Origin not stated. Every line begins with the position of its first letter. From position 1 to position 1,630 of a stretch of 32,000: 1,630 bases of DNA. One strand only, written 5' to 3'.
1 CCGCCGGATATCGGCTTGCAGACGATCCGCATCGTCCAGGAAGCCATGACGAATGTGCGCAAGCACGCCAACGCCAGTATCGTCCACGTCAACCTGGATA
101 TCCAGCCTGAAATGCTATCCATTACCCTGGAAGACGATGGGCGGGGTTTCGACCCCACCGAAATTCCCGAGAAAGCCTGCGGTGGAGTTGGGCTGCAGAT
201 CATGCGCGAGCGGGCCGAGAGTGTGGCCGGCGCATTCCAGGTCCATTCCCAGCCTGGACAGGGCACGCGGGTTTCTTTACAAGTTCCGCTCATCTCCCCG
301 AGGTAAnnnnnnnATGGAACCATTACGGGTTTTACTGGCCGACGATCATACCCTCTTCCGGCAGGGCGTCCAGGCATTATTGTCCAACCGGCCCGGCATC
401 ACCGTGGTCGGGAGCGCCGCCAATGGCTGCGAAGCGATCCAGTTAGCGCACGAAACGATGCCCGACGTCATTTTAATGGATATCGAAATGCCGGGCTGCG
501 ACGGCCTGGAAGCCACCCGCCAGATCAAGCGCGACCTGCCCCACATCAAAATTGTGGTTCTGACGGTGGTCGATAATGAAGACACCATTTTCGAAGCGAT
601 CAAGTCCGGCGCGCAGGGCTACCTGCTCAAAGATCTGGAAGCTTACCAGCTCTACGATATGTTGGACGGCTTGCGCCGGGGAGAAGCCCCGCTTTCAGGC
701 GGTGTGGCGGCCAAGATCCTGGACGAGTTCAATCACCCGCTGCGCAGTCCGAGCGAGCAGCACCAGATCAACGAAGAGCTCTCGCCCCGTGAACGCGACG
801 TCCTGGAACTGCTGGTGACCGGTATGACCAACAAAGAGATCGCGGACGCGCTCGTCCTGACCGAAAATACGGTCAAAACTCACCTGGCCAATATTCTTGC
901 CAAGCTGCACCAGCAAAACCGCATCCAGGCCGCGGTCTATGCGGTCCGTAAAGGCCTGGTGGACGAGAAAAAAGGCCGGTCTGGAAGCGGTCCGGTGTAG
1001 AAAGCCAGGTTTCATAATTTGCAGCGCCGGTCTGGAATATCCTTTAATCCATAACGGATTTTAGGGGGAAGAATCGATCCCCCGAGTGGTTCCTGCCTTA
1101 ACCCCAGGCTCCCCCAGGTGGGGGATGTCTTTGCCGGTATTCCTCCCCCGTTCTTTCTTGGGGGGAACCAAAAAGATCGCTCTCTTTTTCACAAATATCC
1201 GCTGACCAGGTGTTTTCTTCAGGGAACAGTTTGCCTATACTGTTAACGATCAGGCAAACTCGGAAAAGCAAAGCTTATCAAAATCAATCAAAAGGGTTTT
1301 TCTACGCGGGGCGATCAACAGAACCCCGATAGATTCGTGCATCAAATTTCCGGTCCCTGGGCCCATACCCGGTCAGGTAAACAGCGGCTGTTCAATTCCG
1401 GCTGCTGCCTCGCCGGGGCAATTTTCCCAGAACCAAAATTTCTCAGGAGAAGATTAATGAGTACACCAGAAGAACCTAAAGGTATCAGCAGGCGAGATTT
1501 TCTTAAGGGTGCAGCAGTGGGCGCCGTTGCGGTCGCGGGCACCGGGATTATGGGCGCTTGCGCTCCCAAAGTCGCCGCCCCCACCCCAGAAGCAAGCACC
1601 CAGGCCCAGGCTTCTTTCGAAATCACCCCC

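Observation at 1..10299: Two tandem cassettes of two-component sensor, Tat flavoenzyme and membrane pentahaem cytochrome: candidate substrate-inducible extracytoplasmic reductases of unknown substrate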

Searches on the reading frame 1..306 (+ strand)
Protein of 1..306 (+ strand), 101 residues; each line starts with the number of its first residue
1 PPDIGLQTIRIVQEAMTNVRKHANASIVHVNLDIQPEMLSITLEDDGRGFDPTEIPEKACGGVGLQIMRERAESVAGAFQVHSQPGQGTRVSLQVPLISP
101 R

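Call 5: search_protein_families(library=pfam, proteins=[window:1-306:+], max_evalue=0.01)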
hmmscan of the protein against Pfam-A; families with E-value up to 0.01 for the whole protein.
window:1-306:+ (101 aa): 3 families
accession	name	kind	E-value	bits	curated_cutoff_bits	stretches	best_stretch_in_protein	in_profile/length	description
PF02518.31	HATPase_c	-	6.9e-16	59.1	26.4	1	9-97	7-109/111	Histidine kinase-, DNA gyrase B-, and HSP90-like ATPase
PF13581.12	HATPase_c_2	-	2e-09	38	27.4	1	11-93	35-125/127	Histidine kinase-like ATPase domain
PF13589.12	HATPase_c_3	-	0.00087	19.8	25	1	22-88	16-76/137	Histidine kinase-, DNA gyrase B-, and HSP90-like ATPase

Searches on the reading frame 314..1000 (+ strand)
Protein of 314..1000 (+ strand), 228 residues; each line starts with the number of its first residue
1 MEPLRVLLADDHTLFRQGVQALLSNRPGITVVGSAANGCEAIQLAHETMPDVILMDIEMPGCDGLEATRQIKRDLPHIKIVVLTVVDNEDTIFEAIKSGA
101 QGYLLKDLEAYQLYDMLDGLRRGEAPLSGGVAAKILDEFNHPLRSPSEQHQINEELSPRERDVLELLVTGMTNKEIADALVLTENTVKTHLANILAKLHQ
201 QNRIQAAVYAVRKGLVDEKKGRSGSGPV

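Call 5: search_protein_families(library=pfam, proteins=[window:314-1000:+], max_evalue=0.01)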
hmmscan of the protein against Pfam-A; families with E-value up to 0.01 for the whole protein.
window:314-1000:+ (228 aa): 6 families
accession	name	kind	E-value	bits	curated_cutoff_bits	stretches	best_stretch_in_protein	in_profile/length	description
PF00072.30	Response_reg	-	1.1e-28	100.1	30.2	1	6-117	1-110/111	Response regulator receiver domain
PF00196.25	GerE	-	1.4e-20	73.1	23.5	1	155-210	2-57/57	Bacterial regulatory proteins, luxR family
PF08281.18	Sigma70_r4_2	-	1.6e-09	37.7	25.7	1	154-198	9-54/54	Sigma-70, region 4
PF04545.22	Sigma70_r4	-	2.2e-06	27.5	24.1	1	155-198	4-48/50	Sigma-70, region 4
PF14493.12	HTH_40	-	0.00026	21.7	27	1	164-197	6-39/89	Helix-turn-helix domain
PF07638.17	Sigma70_ECF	-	0.0026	18.1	21.1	1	154-202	135-183/185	ECF sigma factor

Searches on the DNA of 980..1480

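Call 59: search_rna_families(source=window, start=980, end=1480, threshold=evalue, max_evalue=1)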
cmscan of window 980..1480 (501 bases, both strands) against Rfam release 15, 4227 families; matches with E-value up to 1: 2.
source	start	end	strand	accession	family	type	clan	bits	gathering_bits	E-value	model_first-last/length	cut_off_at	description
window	1208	1289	+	RF03546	Flavivirus-5UTR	Cis-reg;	CL00129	16.8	80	0.61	1-156/156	no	Flavivirus 5' UTR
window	1415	1444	+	RF01792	eiav_FSE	Cis-reg; frameshift_element;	-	16.6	40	0.21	1-35/35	no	ribosomal frameshift site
